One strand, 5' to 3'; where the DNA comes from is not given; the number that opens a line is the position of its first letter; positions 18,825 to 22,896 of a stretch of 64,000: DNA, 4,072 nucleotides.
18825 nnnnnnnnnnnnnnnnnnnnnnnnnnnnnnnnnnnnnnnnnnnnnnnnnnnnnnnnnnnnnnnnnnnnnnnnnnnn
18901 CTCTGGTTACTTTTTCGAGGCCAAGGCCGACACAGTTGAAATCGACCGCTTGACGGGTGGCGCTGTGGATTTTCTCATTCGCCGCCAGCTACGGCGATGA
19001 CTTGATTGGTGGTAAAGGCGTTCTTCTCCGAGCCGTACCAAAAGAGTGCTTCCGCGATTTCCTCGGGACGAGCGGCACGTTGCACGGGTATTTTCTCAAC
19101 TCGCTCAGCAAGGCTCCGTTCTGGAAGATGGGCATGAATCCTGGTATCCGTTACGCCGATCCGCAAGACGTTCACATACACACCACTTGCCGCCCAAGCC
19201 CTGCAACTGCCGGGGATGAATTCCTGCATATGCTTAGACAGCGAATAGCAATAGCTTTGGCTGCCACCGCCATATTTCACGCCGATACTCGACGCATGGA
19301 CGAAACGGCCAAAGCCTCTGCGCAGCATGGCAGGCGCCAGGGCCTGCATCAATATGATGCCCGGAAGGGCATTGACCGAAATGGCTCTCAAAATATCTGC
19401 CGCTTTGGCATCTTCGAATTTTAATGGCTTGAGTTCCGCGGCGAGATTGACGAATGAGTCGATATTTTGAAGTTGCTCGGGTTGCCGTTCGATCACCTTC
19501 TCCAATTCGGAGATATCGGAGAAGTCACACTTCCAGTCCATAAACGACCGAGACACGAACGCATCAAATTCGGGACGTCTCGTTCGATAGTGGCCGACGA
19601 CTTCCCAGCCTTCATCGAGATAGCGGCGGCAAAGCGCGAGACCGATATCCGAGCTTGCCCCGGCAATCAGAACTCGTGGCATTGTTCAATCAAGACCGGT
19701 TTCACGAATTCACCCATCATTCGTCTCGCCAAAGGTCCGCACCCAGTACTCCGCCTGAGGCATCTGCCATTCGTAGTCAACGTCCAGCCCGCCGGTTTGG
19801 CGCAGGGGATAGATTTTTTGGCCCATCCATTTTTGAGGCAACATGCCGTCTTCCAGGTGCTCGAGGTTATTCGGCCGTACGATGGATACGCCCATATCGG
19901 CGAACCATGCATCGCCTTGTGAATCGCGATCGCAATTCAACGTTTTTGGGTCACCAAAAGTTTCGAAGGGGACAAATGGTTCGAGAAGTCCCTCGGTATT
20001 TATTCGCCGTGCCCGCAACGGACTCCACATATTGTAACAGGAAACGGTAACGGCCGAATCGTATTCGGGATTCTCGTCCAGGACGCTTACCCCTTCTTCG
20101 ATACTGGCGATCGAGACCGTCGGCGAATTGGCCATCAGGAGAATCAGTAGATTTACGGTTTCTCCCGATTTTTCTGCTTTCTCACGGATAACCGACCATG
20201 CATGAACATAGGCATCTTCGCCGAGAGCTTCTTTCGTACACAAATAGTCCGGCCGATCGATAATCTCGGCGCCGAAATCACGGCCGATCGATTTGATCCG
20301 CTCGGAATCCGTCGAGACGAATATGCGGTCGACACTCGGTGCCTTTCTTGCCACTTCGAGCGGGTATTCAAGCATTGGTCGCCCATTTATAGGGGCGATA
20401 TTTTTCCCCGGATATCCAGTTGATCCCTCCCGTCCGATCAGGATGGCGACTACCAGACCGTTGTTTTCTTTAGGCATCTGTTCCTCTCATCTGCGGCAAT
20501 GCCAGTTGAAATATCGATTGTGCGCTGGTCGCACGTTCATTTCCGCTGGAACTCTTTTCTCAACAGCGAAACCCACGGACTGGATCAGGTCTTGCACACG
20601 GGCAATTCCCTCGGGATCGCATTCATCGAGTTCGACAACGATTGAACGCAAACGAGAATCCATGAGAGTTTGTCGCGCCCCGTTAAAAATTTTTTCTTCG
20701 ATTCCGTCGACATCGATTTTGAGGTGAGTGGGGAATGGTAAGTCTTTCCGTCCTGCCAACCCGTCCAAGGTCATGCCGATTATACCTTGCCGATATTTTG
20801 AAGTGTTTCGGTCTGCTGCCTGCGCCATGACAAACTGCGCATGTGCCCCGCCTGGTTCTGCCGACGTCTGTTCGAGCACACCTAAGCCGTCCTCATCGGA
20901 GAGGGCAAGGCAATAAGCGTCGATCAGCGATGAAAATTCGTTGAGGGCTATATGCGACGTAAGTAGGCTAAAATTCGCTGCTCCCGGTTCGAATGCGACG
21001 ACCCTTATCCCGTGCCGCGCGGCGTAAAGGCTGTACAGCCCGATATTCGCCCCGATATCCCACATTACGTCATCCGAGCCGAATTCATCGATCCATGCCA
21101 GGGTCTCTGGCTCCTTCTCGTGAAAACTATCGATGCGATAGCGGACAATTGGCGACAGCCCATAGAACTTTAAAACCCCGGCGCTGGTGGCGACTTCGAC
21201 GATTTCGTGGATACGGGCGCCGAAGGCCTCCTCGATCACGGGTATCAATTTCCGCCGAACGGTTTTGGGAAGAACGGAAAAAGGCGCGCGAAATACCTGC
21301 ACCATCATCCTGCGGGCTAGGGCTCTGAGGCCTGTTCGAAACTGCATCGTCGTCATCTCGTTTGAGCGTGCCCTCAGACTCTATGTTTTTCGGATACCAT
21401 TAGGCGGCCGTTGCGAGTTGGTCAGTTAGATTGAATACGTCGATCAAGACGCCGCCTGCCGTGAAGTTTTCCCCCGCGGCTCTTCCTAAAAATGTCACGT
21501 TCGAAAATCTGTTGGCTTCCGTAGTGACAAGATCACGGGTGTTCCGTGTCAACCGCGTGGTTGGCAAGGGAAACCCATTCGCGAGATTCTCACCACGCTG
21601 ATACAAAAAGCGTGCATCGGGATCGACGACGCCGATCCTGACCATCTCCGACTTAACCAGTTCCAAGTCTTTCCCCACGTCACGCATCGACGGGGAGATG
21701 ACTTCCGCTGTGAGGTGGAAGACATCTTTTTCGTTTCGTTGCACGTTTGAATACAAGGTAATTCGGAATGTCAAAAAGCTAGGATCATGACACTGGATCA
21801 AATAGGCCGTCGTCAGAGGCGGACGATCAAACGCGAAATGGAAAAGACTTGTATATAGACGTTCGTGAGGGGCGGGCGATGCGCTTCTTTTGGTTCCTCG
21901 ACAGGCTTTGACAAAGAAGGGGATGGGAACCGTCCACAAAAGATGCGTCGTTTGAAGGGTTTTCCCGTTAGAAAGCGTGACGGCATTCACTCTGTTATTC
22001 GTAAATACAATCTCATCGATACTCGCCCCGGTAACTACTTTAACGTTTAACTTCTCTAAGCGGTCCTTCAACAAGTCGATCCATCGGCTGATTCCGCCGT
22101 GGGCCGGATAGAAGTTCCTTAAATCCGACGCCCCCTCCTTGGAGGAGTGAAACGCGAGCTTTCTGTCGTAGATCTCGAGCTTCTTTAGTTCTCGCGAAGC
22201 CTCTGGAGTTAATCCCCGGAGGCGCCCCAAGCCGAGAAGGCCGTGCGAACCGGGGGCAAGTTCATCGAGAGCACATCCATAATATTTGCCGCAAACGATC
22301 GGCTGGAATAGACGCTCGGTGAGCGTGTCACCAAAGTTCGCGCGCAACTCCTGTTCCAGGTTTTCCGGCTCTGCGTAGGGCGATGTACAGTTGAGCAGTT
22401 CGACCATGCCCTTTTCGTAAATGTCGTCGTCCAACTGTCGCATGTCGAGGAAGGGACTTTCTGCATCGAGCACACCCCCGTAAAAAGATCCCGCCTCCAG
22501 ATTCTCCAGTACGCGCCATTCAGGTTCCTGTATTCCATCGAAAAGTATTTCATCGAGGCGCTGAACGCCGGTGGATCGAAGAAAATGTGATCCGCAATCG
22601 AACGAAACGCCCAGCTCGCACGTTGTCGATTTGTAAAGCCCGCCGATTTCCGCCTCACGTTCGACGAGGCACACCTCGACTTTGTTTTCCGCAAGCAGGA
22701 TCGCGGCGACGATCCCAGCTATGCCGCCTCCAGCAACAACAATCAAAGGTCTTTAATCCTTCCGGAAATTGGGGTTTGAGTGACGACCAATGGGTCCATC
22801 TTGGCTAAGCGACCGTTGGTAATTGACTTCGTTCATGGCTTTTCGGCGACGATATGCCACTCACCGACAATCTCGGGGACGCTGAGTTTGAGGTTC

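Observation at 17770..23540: Second activation module: radical SAM/SPASM + SDR + CMP-NeuAc-synthetase-like cytidylyltransferase + FkbM MTase + flavoprotein + MTase, with no cognate synthase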

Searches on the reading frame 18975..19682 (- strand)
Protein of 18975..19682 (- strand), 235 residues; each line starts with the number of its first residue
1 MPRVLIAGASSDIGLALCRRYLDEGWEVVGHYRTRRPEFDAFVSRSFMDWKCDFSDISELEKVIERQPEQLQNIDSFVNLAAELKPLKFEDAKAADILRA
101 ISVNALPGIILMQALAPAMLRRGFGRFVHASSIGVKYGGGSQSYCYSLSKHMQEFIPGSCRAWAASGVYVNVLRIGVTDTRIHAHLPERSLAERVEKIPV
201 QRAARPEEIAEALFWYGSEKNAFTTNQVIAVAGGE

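Call 3: search_protein_families(library=pfam, proteins=[window:18975-19682:-], max_evalue=0.01)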
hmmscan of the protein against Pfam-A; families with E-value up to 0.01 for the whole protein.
window:18975-19682:- (235 aa): 5 families
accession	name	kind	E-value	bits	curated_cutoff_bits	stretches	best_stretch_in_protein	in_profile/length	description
PF13561.12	adh_short_C2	-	1e-27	97.7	27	1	8-234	1-234/236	Enoyl-(Acyl carrier protein) reductase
PF00106.31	adh_short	-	2.6e-24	86.2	26.6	1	4-187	3-191/195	short chain dehydrogenase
PF01370.27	Epimerase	-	3.1e-07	30.5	20.9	1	4-142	1-124/240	NAD dependent epimerase/dehydratase family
PF08659.16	KR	-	0.00018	21.9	22.6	1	48-172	56-172/180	KR domain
PF04321.23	RmlD_sub_bind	-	0.0039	16.7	27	1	3-96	2-74/287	RmlD substrate binding domain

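Call 4: search_protein_families(library=ncbifam, proteins=[window:18975-19682:-], max_evalue=0.01)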
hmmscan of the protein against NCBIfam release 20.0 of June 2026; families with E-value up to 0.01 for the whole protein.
window:18975-19682:- (235 aa): 182 families (the best 25 are shown)
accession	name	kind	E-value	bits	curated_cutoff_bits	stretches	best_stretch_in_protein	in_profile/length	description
NF047420.2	EF_P_mod_YmfI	equivalog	1.6e-32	113.1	238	1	4-234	2-234/236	elongation factor P 5-aminopentanone reductase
TIGR01829.1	AcAcCoA_reduct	subfamily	7.9e-28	97.7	302.1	1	5-234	4-239/242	acetoacetyl-CoA reductase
NF005753.0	PRK07577.1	equivalog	2e-25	89.7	310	1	3-234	5-231/237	SDR family oxidoreductase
TIGR01830.1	3oxo_ACP_reduc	equivalog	9.7e-25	87.6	297.75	1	4-234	1-237/239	3-oxoacyl-[acyl-carrier-protein] reductase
NF004198.0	PRK05653.1-3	equivalog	3.7e-24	85.5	296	1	4-234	10-245/248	3-oxoacyl-ACP reductase FabG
NF009464.0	PRK12824.1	subfamily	6.4e-24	84.9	269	1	4-234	5-241/245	3-oxoacyl-ACP reductase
NF005559.1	PRK07231.1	subfamily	1.2e-22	80.6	215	1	4-234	7-246/249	glucose 1-dehydrogenase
NF009466.0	PRK12826.1-2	subfamily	2.8e-22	79.4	222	1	3-235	5-244/248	3-oxoacyl-ACP reductase FabG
NF052558.1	MBtsdlDhBudC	equivalog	4.7e-22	78.8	270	1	4-234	6-240/250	meso-2,3-butanediol dehydrogenase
NF004777.0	PRK06123.1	equivalog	1.5e-20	73.7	383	1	4-234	6-248/249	SDR family oxidoreductase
NF009468.0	PRK12826.1-4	equivalog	1.6e-20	73.9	318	1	4-234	10-246/256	SDR family oxidoreductase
NF053701.1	CsHdxCHCADhChcB2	equivalog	5.1e-20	72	350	1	5-234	7-241/245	cis-4-hydroxycyclohexanecarboxylate dehydrogenase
NF006074.0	PRK08220.1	equivalog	7.5e-20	71.6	312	1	3-234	10-246/251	2,3-dihydro-2,3-dihydroxybenzoate dehydrogenase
NF005118.0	PRK06550.1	equivalog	3.3e-19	69.7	270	1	3-234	7-232/236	3-oxoacyl-ACP reductase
NF004200.0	PRK05653.1-5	equivalog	8.2e-19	68.1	273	1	3-234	4-240/242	3-oxoacyl-ACP reductase FabG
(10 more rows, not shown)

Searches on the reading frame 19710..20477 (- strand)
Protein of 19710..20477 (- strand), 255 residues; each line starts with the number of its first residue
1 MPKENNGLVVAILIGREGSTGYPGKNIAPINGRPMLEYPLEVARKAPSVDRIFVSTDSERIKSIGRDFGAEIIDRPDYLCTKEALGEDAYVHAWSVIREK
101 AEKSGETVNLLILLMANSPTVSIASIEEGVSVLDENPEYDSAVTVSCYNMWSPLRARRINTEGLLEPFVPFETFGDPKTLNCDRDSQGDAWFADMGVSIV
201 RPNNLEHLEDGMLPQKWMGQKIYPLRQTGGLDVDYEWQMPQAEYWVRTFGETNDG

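Call 3: search_protein_families(library=pfam, proteins=[window:19710-20477:-], max_evalue=0.01)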
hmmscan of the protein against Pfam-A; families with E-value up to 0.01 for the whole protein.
window:19710-20477:- (255 aa): 2 families
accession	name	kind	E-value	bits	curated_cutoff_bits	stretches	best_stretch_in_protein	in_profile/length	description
PF02348.25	CTP_transf_3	-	6.8e-17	62.4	22.6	1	11-146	2-121/217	Cytidylyltransferase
PF12804.13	NTP_transf_3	-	0.00015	22.4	27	1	24-78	15-68/160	MobA-like NTP transferase domain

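Call 4: search_protein_families(library=ncbifam, proteins=[window:19710-20477:-], max_evalue=0.01)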
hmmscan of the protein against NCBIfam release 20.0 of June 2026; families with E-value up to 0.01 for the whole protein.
window:19710-20477:- (255 aa): 6 families
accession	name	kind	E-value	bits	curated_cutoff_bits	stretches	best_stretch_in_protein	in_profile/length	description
TIGR03584.1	PseF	equivalog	3.8e-18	66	205.7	1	10-170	1-155/222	pseudaminic acid cytidylyltransferase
NF003950.0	PRK05450.1-3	subfamily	3.4e-14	52.8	234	1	9-145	3-129/248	3-deoxy-manno-octulosonate cytidylyltransferase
NF009905.0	PRK13368.1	subfamily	9.3e-11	41.5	255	1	9-140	3-121/243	3-deoxy-manno-octulosonate cytidylyltransferase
NF003952.0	PRK05450.1-5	subfamily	4.9e-10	39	193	1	11-148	5-125/250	3-deoxy-manno-octulosonate cytidylyltransferase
TIGR00466.1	kdsB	equivalog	9.2e-07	28.5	155.2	1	11-73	5-66/241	3-deoxy-manno-octulosonate cytidylyltransferase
NF003948.0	PRK05450.1-1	equivalog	4.4e-06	26.1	281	1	11-143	8-129/248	3-deoxy-manno-octulosonate cytidylyltransferase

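Call 27: search_solved_structures(query=window:19710-20477:-, max_evalue=0.001, show_alignments=1)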
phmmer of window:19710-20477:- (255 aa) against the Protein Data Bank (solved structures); distinct sequences matched with E-value up to 0.001: 17.
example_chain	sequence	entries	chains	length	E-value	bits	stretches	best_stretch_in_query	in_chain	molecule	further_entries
6ifd_A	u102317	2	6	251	1.8e-14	56.8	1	9-136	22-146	CMP-N-acetylneuraminate Synthetase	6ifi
1eyr_A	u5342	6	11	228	1.1e-12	50.9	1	10-158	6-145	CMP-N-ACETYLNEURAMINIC ACID SYNTHETASE | N-acylneuraminate cytidylyltransferase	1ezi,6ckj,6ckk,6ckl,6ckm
9ftb_A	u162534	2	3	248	6.8e-12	48.4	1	8-170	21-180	NeuA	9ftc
9t4z_A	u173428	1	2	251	6.6e-09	38.6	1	9-144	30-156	PpNeuA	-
1qwj_A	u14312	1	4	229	2.9e-08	36.4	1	10-143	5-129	cytidine monophospho-N-acetylneuraminic acid synthetase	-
3k8d_A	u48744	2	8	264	1.2e-07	34.4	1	5-88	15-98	3-deoxy-manno-octulosonate cytidylyltransferase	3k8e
1vh1_A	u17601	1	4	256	2.5e-07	33.4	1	10-88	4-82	3-deoxy-manno-octulosonate cytidylyltransferase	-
3oam_A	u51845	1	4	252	5.7e-07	32.2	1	12-87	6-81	3-deoxy-manno-octulosonate cytidylyltransferase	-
3pol_A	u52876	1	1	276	7e-07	31.9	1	13-145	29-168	3-deoxy-manno-octulosonate cytidylyltransferase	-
4fcu_A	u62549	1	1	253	7.1e-07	31.9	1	14-145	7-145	3-deoxy-manno-octulosonate cytidylyltransferase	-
8ees_A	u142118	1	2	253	8.3e-07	31.7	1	11-88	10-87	3-deoxy-manno-octulosonate cytidylyltransferase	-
1vh3_A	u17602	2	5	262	9.2e-07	31.6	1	12-73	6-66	3-deoxy-manno-octulosonate cytidylyltransferase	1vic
3duv_A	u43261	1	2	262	9.4e-07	31.5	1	12-73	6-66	3-deoxy-manno-octulosonate cytidylyltransferase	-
3tqd_A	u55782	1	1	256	1.1e-06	31.3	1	12-88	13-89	3-deoxy-manno-octulosonate cytidylyltransferase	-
4xwi_A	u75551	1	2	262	7e-06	28.7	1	11-78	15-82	3-deoxy-manno-octulosonate cytidylyltransferase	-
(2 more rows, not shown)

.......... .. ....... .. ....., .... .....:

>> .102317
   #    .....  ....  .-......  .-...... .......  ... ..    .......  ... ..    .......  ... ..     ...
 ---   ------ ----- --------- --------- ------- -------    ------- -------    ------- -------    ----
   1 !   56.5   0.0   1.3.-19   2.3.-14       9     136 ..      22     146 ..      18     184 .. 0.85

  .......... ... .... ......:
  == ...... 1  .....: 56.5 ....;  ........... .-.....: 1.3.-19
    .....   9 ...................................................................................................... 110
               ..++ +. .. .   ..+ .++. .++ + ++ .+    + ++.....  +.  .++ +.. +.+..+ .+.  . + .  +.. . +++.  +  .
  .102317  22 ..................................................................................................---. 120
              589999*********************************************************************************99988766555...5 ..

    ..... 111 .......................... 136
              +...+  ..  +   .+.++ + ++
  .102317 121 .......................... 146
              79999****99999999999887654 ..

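Call 48: list_cluster_members(proteins=[P0001, P0056, window:19710-20477:-])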
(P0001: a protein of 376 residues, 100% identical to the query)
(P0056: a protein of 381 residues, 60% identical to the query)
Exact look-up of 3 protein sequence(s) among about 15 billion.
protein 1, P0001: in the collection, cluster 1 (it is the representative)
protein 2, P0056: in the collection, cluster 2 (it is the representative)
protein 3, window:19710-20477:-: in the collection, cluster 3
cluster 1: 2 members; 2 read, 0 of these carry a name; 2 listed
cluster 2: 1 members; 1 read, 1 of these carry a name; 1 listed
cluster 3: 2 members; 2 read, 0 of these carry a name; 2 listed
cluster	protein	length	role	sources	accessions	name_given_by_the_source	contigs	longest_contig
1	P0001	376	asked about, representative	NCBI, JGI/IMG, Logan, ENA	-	-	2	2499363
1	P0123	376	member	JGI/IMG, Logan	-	-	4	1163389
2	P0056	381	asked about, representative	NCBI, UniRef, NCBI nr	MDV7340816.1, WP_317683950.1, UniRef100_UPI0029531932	radical SAM/SPASM domain-containing protein [Terasakiella sp. A23] | radical SAM/SPASM domain-containing protein n=1 Tax=Terasakiella sp. FCG-A23 ...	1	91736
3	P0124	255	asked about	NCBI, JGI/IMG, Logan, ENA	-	-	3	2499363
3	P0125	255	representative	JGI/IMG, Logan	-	-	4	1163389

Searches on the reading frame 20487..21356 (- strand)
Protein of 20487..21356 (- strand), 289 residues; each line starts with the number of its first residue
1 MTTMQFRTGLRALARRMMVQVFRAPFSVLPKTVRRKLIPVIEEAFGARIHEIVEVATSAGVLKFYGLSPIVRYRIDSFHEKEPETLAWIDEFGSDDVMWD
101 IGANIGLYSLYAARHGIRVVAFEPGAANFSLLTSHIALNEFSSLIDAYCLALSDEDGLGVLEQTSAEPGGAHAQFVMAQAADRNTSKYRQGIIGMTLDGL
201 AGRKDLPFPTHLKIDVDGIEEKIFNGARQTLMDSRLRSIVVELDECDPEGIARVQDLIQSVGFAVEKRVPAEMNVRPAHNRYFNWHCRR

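Call 3: search_protein_families(library=pfam, proteins=[window:20487-21356:-], max_evalue=0.01)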
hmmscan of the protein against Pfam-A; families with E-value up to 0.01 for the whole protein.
window:20487-21356:- (289 aa): 1 family
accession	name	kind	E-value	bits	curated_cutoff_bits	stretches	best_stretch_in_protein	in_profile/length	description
PF05050.19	Methyltransf_21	-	1.1e-09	39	22.7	1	100-245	1-150/173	Methyltransferase FkbM domain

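Call 4: search_protein_families(library=ncbifam, proteins=[window:20487-21356:-], max_evalue=0.01)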
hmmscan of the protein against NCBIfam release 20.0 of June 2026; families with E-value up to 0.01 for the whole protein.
window:20487-21356:- (289 aa): 1 family
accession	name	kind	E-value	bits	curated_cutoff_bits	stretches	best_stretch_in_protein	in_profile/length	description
TIGR01444.1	fkbM_fam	subfamily_domain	5e-23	82.1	37.7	1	97-243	1-142/143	FkbM family methyltransferase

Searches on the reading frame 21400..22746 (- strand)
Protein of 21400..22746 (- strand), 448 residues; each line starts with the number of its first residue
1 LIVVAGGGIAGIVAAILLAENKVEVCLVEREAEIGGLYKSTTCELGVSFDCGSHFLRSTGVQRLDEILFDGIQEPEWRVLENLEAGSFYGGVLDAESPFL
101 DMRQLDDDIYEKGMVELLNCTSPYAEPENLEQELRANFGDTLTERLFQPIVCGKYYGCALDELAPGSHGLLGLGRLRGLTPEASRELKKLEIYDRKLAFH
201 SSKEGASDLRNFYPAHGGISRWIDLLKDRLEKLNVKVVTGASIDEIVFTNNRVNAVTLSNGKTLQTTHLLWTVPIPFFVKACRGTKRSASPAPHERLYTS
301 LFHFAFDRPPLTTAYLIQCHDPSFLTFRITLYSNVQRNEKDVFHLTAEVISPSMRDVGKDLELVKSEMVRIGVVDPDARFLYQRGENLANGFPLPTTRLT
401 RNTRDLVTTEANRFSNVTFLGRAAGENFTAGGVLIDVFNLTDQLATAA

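Call 3: search_protein_families(library=pfam, proteins=[window:21400-22746:-], max_evalue=0.01)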
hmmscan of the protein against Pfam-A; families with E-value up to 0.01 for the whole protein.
window:21400-22746:- (448 aa): 11 families
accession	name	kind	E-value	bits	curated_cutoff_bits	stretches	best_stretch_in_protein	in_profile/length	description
PF13450.12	NAD_binding_8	-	9e-10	39.1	21.9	1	4-60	1-56/68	NAD(P)-binding Rossmann-like domain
PF12831.13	FAD_oxidored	-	3.6e-08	33.6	27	1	2-40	2-40/416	FAD dependent oxidoreductase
PF07992.20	Pyr_redox_2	-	9.2e-08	32.3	26.1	1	2-33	3-34/291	Pyridine nucleotide-disulphide oxidoreductase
PF01593.30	Amino_oxidase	-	4.1e-07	30.1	19.8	1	9-276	1-257/443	Flavin containing amine oxidoreductase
PF00070.33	Pyr_redox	-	6e-06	27.1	22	0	2-35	2-35/82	Pyridine nucleotide-disulphide oxidoreductase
PF03486.20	HI0933_like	-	7.5e-06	26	50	0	2-35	3-36/244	HI0933-like protein Rossmann domain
PF01266.30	DAO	-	1.7e-05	25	27.9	1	2-35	2-35/353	FAD dependent oxidoreductase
PF00890.30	FAD_binding_2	-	2.3e-05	24.2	20.4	1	2-36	2-36/414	FAD binding domain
PF01946.23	Thi4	-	0.0002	21.1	26.2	1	2-36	20-55/235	Thi4 family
PF01134.28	GIDA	-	0.0052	16.3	22.1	0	2-30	2-30/391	Glucose inhibited division protein A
PF01494.25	FAD_binding_3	-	0.0077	15.9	22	0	3-37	5-39/349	FAD binding domain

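Call 4: search_protein_families(library=ncbifam, proteins=[window:21400-22746:-], max_evalue=0.01)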
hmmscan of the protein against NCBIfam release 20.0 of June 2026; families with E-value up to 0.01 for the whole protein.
window:21400-22746:- (448 aa): 37 families (the best 25 are shown)
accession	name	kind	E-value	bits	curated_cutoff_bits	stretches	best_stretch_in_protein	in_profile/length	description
NF005560.0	PRK07233.1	equivalog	9e-13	47.8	252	2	1-43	2-44/435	hypothetical protein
TIGR03467.1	HpnE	equivalog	4.1e-10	39.5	283.05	1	2-56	1-56/430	hydroxysqualene dehydroxylase HpnE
NF045637.1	carotdesatCrtDProt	equivalog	1.9e-09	36.6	580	1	2-43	1-42/485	1-hydroxycarotenoid 3,4-desaturase CrtD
NF005548.0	PRK07208.1-4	equivalog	2.6e-09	36.2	389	1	2-284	6-280/488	hypothetical protein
TIGR00562.1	proto_IX_ox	equivalog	1.2e-08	34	97.85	1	2-58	5-62/470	protoporphyrinogen oxidase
TIGR02734.1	crtI_fam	subfamily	2.8e-08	32.9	238.1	1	2-54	1-52/504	phytoene desaturase family protein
NF058655.1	CrtID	equivalog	3.3e-08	32.8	640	1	2-54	1-52/478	bifunctional phytoene desaturase/3,4-desaturase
NF005547.0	PRK07208.1-3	equivalog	3.7e-08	32.5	380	1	2-54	7-58/465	hypothetical protein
NF005545.0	PRK07208.1-1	equivalog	2.5e-07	29.5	451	1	3-165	11-172/504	hypothetical protein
TIGR02733.1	desat_CrtD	equivalog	6.4e-07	28.4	549.7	1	2-53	4-54/492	C-3',4' desaturase CrtD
TIGR00275.1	TIGR00275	subfamily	6.8e-07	28.4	183.8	1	2-35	1-34/401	aminoacetone oxidase family FAD-binding enzyme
NF005546.0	PRK07208.1-2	equivalog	1.4e-06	27.2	418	0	2-56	7-61/527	hypothetical protein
NF005313.0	PRK06847.1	subfamily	2.8e-06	26.6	372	1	2-33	7-38/375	hypothetical protein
NF041778.1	hetero_SS_HdrA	equivalog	8e-06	24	1400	1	3-36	146-179/771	ferredoxin:CoB-CoM heterodisulfide reductase subunit HdrA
NF040770.1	hetero_SS_HdrA2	exception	9.9e-06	23.9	1100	1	2-37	142-177/777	CoB-CoM heterodisulfide reductase HdrA2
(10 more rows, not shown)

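Call 49: search_solved_structures(query=window:21400-22746:-, max_evalue=0.01)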
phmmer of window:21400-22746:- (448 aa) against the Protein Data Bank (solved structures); distinct sequences matched with E-value up to 0.01: 3.
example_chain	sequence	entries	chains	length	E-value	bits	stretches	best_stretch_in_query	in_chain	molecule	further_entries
4dsg_A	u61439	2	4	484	1.8e-05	27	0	2-149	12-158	UDP-galactopyranose mutase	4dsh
2i0z_A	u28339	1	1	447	0.00015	24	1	210-272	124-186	NAD(FAD)-utilizing dehydrogenases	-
7eme_A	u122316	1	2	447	0.00066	21.8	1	2-88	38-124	NAD(P)/FAD-dependent oxidoreductase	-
